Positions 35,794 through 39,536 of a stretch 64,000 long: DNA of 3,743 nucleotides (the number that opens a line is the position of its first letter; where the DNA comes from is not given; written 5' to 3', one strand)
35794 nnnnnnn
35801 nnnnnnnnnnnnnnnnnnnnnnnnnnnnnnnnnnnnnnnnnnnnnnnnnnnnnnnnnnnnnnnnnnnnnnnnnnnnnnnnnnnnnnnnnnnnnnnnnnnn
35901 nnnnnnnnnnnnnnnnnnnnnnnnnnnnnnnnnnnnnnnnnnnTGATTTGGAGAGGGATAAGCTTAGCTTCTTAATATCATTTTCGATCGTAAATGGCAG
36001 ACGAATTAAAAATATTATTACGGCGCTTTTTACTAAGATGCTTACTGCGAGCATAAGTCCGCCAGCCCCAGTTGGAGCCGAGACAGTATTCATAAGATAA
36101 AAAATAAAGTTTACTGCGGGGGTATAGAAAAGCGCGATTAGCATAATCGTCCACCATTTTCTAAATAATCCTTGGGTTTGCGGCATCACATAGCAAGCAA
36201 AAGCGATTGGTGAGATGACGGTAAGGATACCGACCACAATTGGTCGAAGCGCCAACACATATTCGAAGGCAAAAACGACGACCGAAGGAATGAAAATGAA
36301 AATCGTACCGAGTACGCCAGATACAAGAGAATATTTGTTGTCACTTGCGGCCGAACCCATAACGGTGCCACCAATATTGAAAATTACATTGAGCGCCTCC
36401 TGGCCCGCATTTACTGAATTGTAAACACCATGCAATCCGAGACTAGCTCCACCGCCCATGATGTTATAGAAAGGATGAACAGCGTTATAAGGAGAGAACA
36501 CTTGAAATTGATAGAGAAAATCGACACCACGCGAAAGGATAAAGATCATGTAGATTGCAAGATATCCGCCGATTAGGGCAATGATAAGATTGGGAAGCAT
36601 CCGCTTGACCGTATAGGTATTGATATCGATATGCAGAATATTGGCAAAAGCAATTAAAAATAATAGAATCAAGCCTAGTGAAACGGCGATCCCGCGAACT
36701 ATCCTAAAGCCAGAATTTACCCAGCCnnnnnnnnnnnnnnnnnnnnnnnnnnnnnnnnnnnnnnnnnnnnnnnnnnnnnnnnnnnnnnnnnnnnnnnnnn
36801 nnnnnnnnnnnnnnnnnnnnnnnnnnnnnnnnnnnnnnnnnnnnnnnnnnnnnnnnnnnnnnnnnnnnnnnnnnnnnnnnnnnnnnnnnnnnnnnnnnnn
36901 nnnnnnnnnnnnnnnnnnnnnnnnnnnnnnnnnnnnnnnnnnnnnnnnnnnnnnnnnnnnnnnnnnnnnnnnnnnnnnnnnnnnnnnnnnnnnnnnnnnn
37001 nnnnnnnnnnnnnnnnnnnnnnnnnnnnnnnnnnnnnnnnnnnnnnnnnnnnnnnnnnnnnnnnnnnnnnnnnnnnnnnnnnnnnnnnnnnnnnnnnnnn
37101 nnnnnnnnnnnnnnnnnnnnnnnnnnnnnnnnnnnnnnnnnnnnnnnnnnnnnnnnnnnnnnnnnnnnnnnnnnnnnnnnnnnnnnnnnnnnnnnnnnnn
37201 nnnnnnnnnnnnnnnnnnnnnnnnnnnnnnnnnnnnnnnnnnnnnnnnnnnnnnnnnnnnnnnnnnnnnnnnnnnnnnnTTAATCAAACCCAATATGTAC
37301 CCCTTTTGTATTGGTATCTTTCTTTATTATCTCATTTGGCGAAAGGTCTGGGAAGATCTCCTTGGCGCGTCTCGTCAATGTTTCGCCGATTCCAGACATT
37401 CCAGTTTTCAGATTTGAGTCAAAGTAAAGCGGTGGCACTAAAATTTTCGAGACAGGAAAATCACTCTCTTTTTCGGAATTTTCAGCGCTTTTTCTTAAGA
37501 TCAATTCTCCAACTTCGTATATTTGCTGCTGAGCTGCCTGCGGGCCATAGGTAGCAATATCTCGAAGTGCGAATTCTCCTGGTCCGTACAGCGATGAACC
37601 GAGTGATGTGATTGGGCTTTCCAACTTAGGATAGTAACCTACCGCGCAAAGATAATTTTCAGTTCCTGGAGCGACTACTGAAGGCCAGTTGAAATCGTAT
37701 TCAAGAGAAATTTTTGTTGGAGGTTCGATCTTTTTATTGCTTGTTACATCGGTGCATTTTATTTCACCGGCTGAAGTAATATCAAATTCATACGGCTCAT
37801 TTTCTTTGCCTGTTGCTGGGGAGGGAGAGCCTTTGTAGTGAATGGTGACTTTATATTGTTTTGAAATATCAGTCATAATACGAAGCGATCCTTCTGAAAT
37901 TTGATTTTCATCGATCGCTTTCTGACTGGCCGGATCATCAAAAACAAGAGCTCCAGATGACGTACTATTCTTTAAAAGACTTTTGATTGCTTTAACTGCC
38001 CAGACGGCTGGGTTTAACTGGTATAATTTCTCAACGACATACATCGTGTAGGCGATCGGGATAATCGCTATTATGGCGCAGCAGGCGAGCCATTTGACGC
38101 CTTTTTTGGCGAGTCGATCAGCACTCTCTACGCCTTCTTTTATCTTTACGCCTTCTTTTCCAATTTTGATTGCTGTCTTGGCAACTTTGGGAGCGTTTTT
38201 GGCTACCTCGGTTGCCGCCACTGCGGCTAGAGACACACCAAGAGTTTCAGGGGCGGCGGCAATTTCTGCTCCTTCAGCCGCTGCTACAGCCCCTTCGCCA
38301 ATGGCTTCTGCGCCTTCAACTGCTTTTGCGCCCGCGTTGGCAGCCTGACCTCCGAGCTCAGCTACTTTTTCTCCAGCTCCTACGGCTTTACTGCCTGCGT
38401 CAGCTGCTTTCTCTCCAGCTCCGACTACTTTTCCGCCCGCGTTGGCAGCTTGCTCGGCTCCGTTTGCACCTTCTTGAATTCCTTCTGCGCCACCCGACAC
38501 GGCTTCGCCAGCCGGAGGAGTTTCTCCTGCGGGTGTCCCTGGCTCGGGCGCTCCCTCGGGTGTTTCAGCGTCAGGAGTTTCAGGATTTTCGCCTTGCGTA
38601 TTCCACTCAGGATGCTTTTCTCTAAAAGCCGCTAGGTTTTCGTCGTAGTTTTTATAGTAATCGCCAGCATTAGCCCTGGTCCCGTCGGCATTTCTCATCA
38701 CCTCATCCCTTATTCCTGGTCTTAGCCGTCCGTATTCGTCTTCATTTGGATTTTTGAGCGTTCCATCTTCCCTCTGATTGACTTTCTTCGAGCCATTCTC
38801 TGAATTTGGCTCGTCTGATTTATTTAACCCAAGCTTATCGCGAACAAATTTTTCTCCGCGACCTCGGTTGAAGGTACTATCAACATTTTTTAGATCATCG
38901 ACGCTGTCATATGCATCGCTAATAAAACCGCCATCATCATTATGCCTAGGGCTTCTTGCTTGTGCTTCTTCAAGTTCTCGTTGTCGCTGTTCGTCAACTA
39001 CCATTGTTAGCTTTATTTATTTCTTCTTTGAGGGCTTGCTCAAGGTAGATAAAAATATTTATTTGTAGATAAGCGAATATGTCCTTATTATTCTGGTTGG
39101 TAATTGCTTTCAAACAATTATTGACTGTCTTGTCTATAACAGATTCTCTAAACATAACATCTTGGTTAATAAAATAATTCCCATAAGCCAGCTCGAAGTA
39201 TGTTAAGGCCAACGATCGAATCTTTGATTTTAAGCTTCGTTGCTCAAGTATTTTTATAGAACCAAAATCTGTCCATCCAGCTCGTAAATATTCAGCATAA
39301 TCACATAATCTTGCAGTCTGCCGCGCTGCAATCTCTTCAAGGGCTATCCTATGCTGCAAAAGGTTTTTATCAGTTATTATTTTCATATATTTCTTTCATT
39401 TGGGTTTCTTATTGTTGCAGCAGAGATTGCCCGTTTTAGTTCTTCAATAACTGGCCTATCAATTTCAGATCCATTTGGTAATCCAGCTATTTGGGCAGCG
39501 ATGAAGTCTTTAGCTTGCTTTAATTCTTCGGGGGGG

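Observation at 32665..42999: Tightly coupled six-gene operon built around two paralogous giant VirB6/TrbL/TcpH-like membrane proteins: candidate undescribed T4SS-like translocation module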

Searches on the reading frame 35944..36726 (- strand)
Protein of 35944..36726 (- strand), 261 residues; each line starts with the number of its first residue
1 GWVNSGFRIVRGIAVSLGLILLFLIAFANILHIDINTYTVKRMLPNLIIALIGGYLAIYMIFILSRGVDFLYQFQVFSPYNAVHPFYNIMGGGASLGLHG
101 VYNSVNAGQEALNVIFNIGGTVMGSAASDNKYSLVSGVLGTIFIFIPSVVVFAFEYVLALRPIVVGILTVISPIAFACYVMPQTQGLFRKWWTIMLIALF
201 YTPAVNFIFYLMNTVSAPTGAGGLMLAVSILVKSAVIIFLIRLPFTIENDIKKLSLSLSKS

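Call 58: search_protein_representatives(alignment_id=A6)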
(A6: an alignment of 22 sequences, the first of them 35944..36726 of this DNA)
Query: 22 sequences, 256 profile positions. Proteins with E-value up to 0.001 (for the whole library): 23909; up to 1e-10: 16235; up to 1e-30: 4674. The best 150 are listed.
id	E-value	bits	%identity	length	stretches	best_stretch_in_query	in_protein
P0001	3.7e-91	321.6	-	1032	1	2-255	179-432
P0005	4.5e-84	298.4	-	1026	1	1-255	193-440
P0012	6.0e-83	294.8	-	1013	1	2-255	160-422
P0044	7.5e-81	287.9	-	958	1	4-255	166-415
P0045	1.3e-78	280.5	-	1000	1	2-255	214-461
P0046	6.7e-78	278.2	-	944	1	2-255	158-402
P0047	8.9e-78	277.8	-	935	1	2-255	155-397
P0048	1.4e-77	277.2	-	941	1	2-255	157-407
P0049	5.1e-77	275.3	-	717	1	2-255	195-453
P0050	8.4e-76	271.3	-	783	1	3-255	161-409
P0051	4.7e-74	265.6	-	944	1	3-255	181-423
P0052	1.4e-73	264.0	-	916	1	3-255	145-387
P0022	1.6e-73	263.8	-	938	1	3-255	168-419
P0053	2.4e-73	263.3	-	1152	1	4-255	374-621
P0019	4.3e-72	259.2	-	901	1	3-255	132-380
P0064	1.3e-56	208.5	-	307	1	2-254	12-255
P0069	3.3e-55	203.9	-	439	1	2-255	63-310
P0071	2.2e-54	201.2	-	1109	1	1-254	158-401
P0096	2.1e-51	191.4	-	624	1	4-255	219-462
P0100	2.5e-51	191.2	-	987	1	3-254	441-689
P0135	3.4e-50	187.4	-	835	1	2-255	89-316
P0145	6.3e-50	186.6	-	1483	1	3-253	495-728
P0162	2.0e-49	184.9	-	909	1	3-250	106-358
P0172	4.5e-49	183.7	-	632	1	2-254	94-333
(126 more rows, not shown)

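Call 72: search_protein_families(library=pfam, proteins=[P0064, P0069, P0053, P0071, P0096, P0135, P0162, P0172, P0145, P0100], max_evalue=0.01)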
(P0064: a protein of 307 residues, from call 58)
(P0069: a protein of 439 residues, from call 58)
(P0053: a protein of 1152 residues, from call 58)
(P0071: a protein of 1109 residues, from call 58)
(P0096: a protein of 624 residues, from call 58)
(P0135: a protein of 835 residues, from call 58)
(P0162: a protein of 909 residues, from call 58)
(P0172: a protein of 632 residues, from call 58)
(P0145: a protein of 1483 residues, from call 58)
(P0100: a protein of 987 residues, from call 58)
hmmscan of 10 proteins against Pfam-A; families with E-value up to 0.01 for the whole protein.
P0064 (307 aa): 0 families

P0069 (439 aa): 0 families

P0053 (1152 aa): 1 family
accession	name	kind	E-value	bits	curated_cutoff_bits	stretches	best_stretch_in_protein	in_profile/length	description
PF04610.19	TrbL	-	2.2e-05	24.8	25.9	1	450-592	49-190/215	TrbL/VirB6 plasmid conjugal transfer protein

P0071 (1109 aa): 1 family
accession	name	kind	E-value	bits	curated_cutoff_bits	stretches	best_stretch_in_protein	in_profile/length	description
PF04610.19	TrbL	-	7.9e-05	23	25.9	1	204-386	28-210/215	TrbL/VirB6 plasmid conjugal transfer protein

P0096 (624 aa): 1 family
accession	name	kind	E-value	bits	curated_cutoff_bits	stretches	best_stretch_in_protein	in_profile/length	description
PF04610.19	TrbL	-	0.0076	16.5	25.9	1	255-449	25-210/215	TrbL/VirB6 plasmid conjugal transfer protein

P0135 (835 aa): 0 families

P0162 (909 aa): 0 families

P0172 (632 aa): 2 families
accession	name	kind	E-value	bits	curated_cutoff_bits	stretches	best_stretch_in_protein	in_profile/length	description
PF04610.19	TrbL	-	1.1e-06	29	25.9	1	132-320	17-209/215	TrbL/VirB6 plasmid conjugal transfer protein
PF13398.12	Peptidase_M50B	-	0.0032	17.6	26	1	163-279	39-155/201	Peptidase M50B-like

P0145 (1483 aa): 0 families

P0100 (987 aa): 1 family
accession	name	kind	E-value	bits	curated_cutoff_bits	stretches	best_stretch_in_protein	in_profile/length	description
PF04610.19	TrbL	-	3.2e-06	27.5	25.9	1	483-673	22-210/215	TrbL/VirB6 plasmid conjugal transfer protein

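Call 77: find_encoding_contigs(protein=P0100, flank=10000, max_places=2)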
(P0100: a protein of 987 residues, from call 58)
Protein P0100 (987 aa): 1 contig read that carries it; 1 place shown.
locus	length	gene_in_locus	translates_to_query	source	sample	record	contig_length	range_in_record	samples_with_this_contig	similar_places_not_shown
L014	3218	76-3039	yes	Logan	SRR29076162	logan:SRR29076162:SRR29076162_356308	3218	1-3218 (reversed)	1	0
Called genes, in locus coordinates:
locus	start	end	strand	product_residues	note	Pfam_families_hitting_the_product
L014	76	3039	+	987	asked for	PF19590:TrbL_3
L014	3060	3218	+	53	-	?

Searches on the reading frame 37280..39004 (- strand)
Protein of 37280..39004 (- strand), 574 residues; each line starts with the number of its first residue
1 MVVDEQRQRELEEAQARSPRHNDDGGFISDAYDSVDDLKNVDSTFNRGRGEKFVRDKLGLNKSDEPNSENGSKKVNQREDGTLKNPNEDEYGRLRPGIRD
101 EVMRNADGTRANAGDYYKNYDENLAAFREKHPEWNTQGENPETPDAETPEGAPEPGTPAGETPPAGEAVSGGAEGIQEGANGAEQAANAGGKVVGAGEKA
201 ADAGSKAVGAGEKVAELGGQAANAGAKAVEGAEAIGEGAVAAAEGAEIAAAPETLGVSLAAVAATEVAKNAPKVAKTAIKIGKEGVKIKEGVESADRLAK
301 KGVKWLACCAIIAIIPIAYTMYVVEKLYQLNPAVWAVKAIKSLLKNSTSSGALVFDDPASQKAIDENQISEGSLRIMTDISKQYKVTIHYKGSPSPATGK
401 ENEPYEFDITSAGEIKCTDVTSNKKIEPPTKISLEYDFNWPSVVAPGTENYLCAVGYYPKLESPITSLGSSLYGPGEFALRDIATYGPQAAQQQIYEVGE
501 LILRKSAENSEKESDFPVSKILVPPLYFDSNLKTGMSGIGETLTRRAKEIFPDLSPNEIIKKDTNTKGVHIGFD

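Call 5: search_protein_families(library=pfam, proteins=[window:37280-39004:-], max_evalue=1)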
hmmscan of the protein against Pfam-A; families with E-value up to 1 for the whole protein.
window:37280-39004:- (574 aa): 0 families

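Call 28: search_protein_families(library=ncbifam, proteins=[window:37280-39004:-], max_evalue=0.1)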
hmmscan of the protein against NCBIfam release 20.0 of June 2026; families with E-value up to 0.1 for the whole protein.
window:37280-39004:- (574 aa): 0 families

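Call 36: find_homologous_proteins(query=window:37280-39004:-)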
Query window:37280-39004:- (574 aa): 3 proteins with E <= 0.001 among 8000 candidates.
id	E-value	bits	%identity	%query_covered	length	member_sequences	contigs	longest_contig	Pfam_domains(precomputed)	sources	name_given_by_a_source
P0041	0.0e+0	1268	100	100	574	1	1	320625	-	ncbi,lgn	-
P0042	8.4e-126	439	44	100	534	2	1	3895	-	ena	-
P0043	8.0e-77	277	46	51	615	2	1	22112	-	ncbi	-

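Call 47: search_solved_structures(query=A5, max_evalue=10)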
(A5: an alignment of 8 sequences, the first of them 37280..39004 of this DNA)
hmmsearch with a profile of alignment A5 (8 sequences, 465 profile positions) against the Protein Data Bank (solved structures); distinct sequences matched with E-value up to 10: 12.
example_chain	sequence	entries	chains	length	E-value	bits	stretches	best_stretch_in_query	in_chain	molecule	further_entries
8a3w_Q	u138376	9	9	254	0.0024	20.1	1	44-141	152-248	Putative 60S ribosomal protein L19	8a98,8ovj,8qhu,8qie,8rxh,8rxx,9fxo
4v8m_BT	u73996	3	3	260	0.017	17.3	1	38-153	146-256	60S RIBOSOMAL PROTEIN L19, PUTATIVE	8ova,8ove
3jcs_Q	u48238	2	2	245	0.022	17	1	46-140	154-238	ribosomal protein L19e | eL19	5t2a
9om3_B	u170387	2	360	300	0.03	16.5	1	71-224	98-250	C3-A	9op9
8jjr_B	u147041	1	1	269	0.51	12.4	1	117-207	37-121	PCPI-1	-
2e2n_A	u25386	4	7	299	0.52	12.4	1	92-128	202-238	HEXOKINASE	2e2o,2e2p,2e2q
3u8v_A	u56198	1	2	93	0.81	11.8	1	25-103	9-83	Metal-binding protein smbP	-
8fbo_A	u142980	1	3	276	1.7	10.7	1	73-195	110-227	KWOCA_102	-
8x9y_Z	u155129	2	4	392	3.5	9.7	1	114-148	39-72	Tri1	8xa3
9v33_L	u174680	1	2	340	3.9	9.5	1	109-185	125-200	Polycomb group protein Asx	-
3zo6_A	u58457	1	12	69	6.9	8.7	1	121-156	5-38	ATP synthase subunit c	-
7aoi_BB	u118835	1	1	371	8.7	8.4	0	86-155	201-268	mL68,mL68,mL68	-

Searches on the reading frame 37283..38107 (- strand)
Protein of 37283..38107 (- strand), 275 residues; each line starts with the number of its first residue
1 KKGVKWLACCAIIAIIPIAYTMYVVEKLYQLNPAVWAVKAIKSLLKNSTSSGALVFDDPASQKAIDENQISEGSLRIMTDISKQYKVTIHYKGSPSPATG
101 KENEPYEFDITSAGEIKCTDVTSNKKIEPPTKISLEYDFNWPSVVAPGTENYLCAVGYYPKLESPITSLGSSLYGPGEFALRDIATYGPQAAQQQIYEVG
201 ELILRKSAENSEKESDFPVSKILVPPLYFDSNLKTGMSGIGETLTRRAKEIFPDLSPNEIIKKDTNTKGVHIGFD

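Call 75: predict_structure(alignment_id=A8)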
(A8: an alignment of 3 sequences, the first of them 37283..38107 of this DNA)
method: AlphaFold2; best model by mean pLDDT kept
length: 275 residues; sequences in the alignment: 3
mean_pLDDT: 44.7   pTM: 0.32
mean pLDDT of the five models: 44.7, 43.9, 42.1, 41.8, 41.2
residues with pLDDT >= 90: 0; 70-90: 21; 50-70: 69; < 50: 185
segments of 3 or more residues with pLDDT < 50: 1-3, 27-192, 213-217, 233-237, 266-269
pLDDT, mean of each block of 10 residues (from residue 1): 53 61 51 34 30 34 36 28 35 36 40 41 41 34 34 34 27 30 33 56 61 49 62 52 78 76 58 50
secondary structure, 60 per line:
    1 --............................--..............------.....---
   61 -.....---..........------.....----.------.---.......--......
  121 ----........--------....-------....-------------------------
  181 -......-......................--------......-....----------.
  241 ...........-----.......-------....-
elements in order: H3-30 H33-46 E53-57 H62-66 H70-79 E86-90 E106-109 E115-120 E125-132 H141-144 E152-155 H182-187 H189-210 E219-224 H226-229 H240-251 H257-260 E261-263 E271-274

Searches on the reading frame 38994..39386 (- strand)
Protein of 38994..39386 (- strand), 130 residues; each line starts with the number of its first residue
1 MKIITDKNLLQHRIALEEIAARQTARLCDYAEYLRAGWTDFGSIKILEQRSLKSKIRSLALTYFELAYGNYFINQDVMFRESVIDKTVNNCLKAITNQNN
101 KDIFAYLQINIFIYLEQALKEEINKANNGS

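Call 5: search_protein_families(library=pfam, proteins=[window:38994-39386:-], max_evalue=1)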
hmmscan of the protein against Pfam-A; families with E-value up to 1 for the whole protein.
window:38994-39386:- (130 aa): 2 families
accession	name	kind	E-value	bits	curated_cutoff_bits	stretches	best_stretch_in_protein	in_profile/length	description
PF08269.17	dCache_2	-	0.0047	16.6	26.5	1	45-112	39-106/298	Cache domain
PF14869.12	DUF4488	-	0.063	13.6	27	1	65-122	51-104/123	Domain of unknown function (DUF4488)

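Call 28: search_protein_families(library=ncbifam, proteins=[window:38994-39386:-], max_evalue=0.1)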
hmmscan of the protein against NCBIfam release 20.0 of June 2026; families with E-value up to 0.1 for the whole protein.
window:38994-39386:- (130 aa): 0 families
